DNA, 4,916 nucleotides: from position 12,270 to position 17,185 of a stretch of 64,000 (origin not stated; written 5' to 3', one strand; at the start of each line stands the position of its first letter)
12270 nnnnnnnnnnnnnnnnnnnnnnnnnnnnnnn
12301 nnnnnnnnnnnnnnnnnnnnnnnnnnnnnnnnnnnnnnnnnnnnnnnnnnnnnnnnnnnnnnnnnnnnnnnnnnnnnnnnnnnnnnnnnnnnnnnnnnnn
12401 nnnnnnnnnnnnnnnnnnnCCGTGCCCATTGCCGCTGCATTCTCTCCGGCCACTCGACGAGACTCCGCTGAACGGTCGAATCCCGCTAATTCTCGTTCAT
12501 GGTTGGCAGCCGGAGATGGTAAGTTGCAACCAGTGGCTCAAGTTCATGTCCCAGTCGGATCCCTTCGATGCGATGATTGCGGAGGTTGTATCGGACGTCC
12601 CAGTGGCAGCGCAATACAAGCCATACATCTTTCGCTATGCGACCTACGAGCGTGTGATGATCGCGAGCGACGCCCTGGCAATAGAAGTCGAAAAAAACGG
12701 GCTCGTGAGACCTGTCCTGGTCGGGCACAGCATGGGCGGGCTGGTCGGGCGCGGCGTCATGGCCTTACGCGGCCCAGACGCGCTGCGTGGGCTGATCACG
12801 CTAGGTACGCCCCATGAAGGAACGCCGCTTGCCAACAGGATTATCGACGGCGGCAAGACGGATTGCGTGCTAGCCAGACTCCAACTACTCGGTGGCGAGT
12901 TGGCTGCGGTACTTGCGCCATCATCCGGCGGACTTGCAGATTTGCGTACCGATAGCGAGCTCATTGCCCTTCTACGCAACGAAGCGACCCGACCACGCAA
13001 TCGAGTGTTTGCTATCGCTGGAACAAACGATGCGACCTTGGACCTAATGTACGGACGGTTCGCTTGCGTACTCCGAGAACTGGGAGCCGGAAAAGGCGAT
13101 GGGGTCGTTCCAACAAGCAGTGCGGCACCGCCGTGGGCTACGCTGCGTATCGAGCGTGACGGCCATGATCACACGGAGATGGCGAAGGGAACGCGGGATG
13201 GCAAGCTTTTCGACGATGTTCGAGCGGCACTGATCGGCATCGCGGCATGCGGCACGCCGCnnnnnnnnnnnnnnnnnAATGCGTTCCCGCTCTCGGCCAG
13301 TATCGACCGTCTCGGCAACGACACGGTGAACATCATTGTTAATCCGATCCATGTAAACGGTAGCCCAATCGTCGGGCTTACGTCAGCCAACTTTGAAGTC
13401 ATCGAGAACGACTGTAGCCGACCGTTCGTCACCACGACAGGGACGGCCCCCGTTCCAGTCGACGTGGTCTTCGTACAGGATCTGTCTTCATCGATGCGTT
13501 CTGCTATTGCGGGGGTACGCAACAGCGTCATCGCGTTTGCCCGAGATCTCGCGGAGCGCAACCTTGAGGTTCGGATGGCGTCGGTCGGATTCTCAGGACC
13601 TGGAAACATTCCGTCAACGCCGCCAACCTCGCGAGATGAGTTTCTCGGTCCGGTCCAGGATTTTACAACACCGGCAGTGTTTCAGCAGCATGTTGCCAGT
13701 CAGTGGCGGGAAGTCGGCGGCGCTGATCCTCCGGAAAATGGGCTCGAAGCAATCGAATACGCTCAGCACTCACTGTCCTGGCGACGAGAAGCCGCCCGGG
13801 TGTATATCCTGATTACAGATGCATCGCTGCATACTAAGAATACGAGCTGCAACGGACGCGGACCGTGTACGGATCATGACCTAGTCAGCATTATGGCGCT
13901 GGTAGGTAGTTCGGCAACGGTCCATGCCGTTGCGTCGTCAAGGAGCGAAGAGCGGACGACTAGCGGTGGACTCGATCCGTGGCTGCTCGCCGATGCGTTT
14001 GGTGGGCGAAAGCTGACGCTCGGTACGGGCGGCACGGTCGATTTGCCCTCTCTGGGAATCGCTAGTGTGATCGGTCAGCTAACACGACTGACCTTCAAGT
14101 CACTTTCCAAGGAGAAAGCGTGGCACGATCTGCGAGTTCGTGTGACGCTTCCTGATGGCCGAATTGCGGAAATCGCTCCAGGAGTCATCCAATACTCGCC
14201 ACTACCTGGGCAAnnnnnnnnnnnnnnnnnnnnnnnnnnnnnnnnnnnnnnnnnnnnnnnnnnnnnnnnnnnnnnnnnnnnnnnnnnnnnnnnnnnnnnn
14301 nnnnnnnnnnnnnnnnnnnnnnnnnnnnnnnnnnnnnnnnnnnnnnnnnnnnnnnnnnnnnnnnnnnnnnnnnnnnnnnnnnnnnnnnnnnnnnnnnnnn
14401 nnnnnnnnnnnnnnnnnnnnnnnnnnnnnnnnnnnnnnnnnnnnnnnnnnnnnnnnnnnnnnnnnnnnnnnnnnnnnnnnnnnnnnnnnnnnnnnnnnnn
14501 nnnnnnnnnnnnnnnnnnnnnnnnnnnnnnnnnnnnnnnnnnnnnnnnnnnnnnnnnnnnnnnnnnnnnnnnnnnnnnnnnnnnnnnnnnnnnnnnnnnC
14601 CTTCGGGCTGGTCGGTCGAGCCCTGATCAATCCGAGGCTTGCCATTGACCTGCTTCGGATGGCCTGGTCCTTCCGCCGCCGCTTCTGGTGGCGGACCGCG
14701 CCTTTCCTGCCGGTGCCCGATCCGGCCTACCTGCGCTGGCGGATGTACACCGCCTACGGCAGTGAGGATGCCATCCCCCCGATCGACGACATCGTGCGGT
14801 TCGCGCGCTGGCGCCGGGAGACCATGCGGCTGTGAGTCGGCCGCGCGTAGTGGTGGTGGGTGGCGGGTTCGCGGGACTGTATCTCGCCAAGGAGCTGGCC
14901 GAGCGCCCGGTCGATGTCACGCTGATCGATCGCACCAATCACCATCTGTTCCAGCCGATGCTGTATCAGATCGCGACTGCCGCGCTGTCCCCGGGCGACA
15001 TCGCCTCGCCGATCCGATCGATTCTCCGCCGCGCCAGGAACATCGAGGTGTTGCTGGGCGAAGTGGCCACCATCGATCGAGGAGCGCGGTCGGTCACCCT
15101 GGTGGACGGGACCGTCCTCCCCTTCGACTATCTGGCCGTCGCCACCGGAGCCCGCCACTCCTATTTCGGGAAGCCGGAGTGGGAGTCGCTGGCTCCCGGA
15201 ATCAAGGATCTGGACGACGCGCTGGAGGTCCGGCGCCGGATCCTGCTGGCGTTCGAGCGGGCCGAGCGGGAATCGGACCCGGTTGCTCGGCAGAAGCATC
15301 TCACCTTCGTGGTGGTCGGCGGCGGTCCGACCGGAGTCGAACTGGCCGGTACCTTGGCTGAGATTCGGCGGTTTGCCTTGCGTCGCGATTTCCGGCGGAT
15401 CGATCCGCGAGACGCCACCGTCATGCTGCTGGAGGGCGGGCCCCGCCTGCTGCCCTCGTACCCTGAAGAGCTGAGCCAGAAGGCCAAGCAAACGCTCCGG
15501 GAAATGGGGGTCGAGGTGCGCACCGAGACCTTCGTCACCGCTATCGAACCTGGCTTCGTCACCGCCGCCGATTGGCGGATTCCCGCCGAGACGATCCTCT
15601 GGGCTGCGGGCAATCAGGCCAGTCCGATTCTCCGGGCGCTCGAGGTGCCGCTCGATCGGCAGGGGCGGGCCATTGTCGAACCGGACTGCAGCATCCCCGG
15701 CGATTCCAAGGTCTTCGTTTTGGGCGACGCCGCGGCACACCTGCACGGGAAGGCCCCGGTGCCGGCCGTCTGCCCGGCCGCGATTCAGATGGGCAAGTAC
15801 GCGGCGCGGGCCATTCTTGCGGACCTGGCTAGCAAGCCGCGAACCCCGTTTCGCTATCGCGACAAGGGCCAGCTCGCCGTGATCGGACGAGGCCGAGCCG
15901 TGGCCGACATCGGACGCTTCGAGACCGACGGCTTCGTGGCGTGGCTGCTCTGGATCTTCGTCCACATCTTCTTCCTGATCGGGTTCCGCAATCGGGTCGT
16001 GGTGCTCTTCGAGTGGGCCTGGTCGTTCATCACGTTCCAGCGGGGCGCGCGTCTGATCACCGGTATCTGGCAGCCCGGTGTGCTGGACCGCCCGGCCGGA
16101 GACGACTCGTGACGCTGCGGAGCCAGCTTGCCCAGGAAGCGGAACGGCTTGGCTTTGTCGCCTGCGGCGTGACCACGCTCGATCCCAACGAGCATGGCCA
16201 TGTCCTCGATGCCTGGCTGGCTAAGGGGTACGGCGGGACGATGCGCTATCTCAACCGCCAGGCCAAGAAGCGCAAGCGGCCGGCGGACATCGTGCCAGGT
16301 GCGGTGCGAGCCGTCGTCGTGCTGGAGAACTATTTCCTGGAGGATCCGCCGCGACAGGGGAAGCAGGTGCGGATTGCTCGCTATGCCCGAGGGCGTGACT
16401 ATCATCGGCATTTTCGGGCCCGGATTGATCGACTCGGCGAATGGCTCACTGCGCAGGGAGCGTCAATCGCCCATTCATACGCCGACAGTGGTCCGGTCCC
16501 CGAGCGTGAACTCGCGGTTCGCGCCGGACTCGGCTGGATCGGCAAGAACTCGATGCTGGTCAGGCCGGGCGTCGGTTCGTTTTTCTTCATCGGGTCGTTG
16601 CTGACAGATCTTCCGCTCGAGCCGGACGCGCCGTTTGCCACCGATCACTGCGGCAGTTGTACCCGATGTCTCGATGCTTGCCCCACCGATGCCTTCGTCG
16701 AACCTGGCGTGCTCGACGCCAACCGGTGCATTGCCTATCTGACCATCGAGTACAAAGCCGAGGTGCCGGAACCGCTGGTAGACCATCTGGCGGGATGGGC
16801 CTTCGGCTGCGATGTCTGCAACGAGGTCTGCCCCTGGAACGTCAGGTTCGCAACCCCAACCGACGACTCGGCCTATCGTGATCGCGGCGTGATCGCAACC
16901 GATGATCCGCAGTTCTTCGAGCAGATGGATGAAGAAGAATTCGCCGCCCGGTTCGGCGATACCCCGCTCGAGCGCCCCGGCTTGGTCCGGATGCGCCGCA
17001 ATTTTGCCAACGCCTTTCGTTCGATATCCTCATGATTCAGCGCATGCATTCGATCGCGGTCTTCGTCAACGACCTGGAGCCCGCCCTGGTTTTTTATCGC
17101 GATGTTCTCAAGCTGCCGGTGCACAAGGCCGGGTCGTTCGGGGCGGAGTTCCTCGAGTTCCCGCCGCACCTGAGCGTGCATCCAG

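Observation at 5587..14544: Lower-GC islet: STAND regulator transcribed divergently from a lipoprotein / Zn-ribbon-RDD / lipase-vWA operon (candidate uncharacterised envelope system)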

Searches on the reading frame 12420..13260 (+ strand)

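Call 97: search_solved_structures(query=window:12420-13260:+, max_evalue=0.01, show_alignments=3)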
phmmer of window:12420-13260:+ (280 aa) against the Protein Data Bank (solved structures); distinct sequences matched with E-value up to 0.01: 10.
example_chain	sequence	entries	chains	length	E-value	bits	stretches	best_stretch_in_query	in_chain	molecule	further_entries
1qge_D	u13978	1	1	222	1.8e-06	31.1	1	93-201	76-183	PROTEIN (TRIACYLGLYCEROL HYDROLASE)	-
1cvl_A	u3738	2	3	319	2.8e-06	30.5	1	93-190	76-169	TRIACYLGLYCEROL HYDROLASE | Lipase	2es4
1tah_B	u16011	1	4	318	3.1e-06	30.3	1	93-190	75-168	LIPASE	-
1hqd_A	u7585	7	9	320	9.2e-06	28.8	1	93-140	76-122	LIPASE | TRIACYL-GLYCEROL-HYDROLASE | TRIACYL-GLYCEROL HYDROLASE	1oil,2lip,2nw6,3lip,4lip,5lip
1ys1_X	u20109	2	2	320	1.1e-05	28.5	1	93-140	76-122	Lipase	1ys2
7cof_A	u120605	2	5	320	1.7e-05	27.9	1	93-140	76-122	Alpha/beta hydrolase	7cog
8xy5_A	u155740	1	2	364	4.7e-05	26.4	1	92-140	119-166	Alpha/beta hydrolase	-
7dq9_A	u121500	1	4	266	0.00044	23.2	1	82-153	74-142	Predicted hydrolases or acyltransferases (Alpha/beta hydrolase superfamily)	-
9g8u_A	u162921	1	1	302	0.00062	22.8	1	82-146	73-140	Lactonizing lipase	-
1ex9_A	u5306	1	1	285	0.0021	21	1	93-172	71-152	LACTONIZING LIPASE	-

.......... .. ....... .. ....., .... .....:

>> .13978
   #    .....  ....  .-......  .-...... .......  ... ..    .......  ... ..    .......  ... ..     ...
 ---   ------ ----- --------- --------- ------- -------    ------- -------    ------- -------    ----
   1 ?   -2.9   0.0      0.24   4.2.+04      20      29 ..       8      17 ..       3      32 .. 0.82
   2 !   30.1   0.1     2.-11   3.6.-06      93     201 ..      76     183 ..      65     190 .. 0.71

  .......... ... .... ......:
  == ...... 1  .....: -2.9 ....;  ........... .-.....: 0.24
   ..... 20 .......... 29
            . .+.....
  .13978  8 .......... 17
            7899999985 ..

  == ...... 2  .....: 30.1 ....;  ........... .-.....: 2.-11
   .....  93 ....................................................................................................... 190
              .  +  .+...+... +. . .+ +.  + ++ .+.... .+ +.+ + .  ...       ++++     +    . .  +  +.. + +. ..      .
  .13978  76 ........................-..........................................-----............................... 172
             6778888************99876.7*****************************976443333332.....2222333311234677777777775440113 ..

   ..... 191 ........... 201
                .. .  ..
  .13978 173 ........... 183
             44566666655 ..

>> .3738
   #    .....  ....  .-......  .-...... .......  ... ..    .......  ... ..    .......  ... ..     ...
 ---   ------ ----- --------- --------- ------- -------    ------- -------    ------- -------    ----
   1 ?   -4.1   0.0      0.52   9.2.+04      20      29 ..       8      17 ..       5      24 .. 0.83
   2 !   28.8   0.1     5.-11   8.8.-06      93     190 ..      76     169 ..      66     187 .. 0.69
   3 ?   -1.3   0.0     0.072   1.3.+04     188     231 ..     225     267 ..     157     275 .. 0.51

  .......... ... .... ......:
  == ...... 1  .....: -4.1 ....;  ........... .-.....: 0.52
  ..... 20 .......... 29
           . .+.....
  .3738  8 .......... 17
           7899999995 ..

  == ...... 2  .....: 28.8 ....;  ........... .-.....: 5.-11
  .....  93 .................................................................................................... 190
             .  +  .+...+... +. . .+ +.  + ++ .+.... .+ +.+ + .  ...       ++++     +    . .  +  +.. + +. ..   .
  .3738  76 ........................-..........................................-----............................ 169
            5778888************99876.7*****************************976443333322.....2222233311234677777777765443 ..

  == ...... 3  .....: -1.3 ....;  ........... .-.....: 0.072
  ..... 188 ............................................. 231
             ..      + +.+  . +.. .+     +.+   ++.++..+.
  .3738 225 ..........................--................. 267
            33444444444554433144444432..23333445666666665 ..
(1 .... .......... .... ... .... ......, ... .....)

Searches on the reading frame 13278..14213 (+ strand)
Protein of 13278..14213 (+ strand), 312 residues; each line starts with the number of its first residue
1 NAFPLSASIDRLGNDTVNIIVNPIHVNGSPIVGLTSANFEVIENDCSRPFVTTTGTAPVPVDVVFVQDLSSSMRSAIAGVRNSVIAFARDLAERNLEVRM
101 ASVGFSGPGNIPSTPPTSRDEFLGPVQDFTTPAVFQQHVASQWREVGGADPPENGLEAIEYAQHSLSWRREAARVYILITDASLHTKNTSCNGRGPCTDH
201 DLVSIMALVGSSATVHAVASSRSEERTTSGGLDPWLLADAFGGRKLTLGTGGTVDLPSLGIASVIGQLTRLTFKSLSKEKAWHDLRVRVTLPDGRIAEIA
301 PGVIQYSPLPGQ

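Call 35: find_related_loci(query=A2, collection=metagenome_contigs, flank=10000)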
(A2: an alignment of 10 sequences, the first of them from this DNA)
Query A2 (312 aa) in metagenome_contigs; peptide patterns used: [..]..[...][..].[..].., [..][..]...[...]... (x = any residue, [..] = any of these).
387 stretches matched a pattern; 17 encode a relative of the query (tblastn E <= 1e-3); 17 distinct loci.
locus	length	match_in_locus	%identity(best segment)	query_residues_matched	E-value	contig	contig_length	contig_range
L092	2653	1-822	67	36-309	3e-133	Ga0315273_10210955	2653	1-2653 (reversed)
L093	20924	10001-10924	57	1-308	7e-114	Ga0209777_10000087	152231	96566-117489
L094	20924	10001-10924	55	1-309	4e-111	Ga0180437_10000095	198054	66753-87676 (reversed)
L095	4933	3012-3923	57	1-306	3e-107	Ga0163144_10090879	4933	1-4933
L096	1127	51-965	54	1-309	1e-112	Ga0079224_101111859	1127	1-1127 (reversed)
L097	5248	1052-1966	52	1-306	1e-101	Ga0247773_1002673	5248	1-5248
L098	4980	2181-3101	52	1-309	7e-101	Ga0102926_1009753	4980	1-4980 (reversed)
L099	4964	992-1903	52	1-308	4e-97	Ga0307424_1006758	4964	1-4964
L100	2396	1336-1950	58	61-265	1e-73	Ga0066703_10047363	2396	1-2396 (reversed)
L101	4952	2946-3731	49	24-278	1e-71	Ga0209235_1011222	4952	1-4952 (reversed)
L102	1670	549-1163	57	61-265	4e-74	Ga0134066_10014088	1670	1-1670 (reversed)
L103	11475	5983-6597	57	61-265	2e-69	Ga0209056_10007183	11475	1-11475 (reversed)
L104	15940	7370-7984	57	61-265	2e-69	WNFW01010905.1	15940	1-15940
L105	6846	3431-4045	57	61-265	2e-69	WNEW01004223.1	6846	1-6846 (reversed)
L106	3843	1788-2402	57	61-265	1e-69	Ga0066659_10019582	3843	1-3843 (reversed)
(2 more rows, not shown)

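Call 41: search_protein_families(library=pfam, proteins=[L104:1631-4129:+, L104:3955-5424:-, L104:5124-6296:+, L104:6458-8032:+, L104:8220-8750:+, L104:8657-10366:+, L104:10745-11506:+, L104:11726-12658:-, L104:11807-12970:+, L104:12967-14040:+], max_evalue=0.001)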
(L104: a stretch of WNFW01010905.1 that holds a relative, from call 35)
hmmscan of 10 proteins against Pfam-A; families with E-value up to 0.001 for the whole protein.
L104:1631-4129:+ (832 aa): 0 families

L104:3955-5424:- (489 aa): 3 families
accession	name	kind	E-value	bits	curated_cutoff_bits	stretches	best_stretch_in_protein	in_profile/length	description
PF22725.1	GFO_IDH_MocA_C3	-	1.7e-31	109.3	27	1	247-378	1-123/124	GFO/IDH/MocA C-terminal domain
PF02894.22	GFO_IDH_MocA_C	-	7.7e-23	81.9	22.9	1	251-480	1-214/218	Oxidoreductase family, C-terminal alpha/beta domain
PF01408.29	GFO_IDH_MocA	-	5.2e-20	72.8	24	1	110-237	2-118/120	Oxidoreductase family, NAD-binding Rossmann fold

L104:5124-6296:+ (390 aa): 0 families

L104:6458-8032:+ (524 aa): 1 family
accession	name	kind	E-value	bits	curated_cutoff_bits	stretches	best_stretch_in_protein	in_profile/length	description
PF25106.1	VWA_4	-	0.00074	19.6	27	0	368-409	51-91/169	von Willebrand factor A domain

L104:8220-8750:+ (176 aa): 2 families
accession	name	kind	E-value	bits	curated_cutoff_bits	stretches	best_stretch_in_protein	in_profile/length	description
PF06271.18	RDD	-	5.3e-25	88.8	24.1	1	33-153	2-137/137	RDD family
PF24460.1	DUF7575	-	3.9e-05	23.4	28.5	1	2-21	5-24/28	Domain of unknown function (DUF7575)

L104:8657-10366:+ (569 aa): 3 families
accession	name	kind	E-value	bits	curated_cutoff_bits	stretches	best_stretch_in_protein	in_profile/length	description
PF03783.19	CsgG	-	3.6e-30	105.3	20.8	1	59-247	5-199/210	Curli production assembly/transport component CsgG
PF13036.11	LpoB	-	0.00021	21.7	22.3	1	93-160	49-117/147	Peptidoglycan-synthase activator LpoB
PF05643.16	GNA1162-like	-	0.00085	19.4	25.9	0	86-192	24-123/185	Putative lipoprotein GNA1162-like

L104:10745-11506:+ (253 aa): 0 families

L104:11726-12658:- (310 aa): 0 families

L104:11807-12970:+ (387 aa): 2 families
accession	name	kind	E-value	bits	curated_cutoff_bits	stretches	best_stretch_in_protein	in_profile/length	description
PF07969.17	Amidohydro_3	-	8.9e-12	45.7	29.7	1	60-366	153-472/472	Amidohydrolase family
PF01979.26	Amidohydro_1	-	9.3e-11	42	25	1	61-363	97-343/345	Amidohydrolase family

L104:12967-14040:+ (357 aa): 1 family
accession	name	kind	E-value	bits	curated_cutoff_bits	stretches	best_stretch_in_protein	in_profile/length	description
PF10282.15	Lactonase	-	9.1e-124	413.6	21.7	1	11-356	2-344/344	Lactonase, 7-bladed beta-propeller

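Call 49: search_protein_families(library=pfam, proteins=[L104:6458-8032:+, L104:5124-6296:+], max_evalue=1)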
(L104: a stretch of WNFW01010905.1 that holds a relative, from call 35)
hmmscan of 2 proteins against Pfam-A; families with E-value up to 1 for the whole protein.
L104:6458-8032:+ (524 aa): 4 families
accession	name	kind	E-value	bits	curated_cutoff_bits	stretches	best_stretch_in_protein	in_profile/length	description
PF25106.1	VWA_4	-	0.00074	19.6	27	1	368-409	51-91/169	von Willebrand factor A domain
PF00092.34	VWA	-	0.0033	18.1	23.8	1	306-426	1-112/174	von Willebrand factor type A domain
PF20009.4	GEVED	-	0.071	14.4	24.4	1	239-273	26-61/78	GEVED domain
PF04077.17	DsrH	-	0.25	12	24.4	1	316-345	37-71/88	DsrH like protein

L104:5124-6296:+ (390 aa): 0 families

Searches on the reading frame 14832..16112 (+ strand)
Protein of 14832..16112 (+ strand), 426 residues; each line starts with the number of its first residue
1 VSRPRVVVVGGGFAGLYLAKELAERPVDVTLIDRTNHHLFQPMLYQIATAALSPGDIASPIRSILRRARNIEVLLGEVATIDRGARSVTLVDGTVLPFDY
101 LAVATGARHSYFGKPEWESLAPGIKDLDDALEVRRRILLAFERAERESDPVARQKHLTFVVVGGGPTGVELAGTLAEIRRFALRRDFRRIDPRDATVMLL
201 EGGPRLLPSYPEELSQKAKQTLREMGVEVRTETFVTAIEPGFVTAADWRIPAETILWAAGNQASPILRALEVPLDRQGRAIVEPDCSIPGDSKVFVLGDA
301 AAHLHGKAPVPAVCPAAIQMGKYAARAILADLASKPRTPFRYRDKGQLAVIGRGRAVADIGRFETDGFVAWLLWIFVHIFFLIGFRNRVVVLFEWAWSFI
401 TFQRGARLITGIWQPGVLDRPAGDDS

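Call 18: search_protein_families(library=pfam, proteins=[window:14832-16112:+], max_evalue=0.001)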
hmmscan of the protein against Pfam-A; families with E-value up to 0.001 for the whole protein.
window:14832-16112:+ (426 aa): 13 families
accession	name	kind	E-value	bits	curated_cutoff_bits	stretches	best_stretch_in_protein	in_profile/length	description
PF07992.20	Pyr_redox_2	-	8.9e-49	166.9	26.1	1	5-321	2-291/291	Pyridine nucleotide-disulphide oxidoreductase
PF00070.33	Pyr_redox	-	3.6e-18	66.3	22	2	159-239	2-67/82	Pyridine nucleotide-disulphide oxidoreductase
PF01266.30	DAO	-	3.1e-09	37.3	27.9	1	5-35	1-31/353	FAD dependent oxidoreductase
PF22366.1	NDH2_C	-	8.7e-09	35.9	27.7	1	345-400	2-58/62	NDH2 C-terminal domain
PF13450.12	NAD_binding_8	-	1.7e-08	35.1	21.9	1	8-37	1-30/68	NAD(P)-binding Rossmann-like domain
PF13454.12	NAD_binding_9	-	1.9e-07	31.6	21.8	0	7-38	1-35/155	FAD-NAD(P)-binding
PF01494.25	FAD_binding_3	-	1.1e-06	28.5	22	1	5-38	3-36/349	FAD binding domain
PF03486.20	HI0933_like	-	2.6e-05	24.3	50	0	5-37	2-34/244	HI0933-like protein Rossmann domain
PF05834.18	Lycopene_cycl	-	3.4e-05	23.5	23.4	0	6-40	2-38/380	Lycopene cyclase protein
PF01134.28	GIDA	-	7e-05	22.5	22.1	0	6-36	2-29/391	Glucose inhibited division protein A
PF00890.30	FAD_binding_2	-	9.2e-05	22.2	20.4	1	6-36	2-32/414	FAD binding domain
PF13738.12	Pyr_redox_3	-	0.00051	19.8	30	0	5-83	166-240/305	Pyridine nucleotide-disulphide oxidoreductase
PF02254.24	TrkA_N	-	0.00069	20.4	23.8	0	6-37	1-32/116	TrkA-N domain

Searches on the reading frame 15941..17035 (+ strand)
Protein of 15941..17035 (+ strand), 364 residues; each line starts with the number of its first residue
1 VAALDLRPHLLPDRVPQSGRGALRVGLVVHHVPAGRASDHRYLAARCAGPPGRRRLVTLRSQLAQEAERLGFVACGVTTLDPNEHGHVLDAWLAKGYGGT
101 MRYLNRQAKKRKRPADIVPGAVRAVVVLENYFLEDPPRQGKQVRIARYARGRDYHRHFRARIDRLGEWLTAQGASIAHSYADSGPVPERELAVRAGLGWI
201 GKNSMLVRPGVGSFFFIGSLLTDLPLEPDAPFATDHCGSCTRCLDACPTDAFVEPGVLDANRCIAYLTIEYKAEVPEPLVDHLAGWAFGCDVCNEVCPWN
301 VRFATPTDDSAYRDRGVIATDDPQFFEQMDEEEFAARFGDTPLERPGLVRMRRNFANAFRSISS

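Call 18: search_protein_families(library=pfam, proteins=[window:15941-17035:+], max_evalue=0.001)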
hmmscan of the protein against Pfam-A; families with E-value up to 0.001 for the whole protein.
window:15941-17035:+ (364 aa): 5 families
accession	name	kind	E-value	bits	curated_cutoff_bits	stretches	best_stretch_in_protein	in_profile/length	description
PF13484.11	Fer4_16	-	1.6e-21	77.3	30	1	236-300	1-66/66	4Fe-4S double cluster binding domain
PF08331.15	QueG_DUF1730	-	4.2e-15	55.8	25.1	1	111-183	1-77/77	Epoxyqueuosine reductase QueG, DUF1730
PF00037.32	Fer4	-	6.2e-05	23.1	21.1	0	234-252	5-23/24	4Fe-4S binding domain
PF13237.11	Fer4_10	-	0.00013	22.3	25.5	0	234-250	6-29/53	4Fe-4S dicluster domain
PF14697.11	Fer4_21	-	0.00044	20.8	35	0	232-250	36-55/59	4Fe-4S dicluster domain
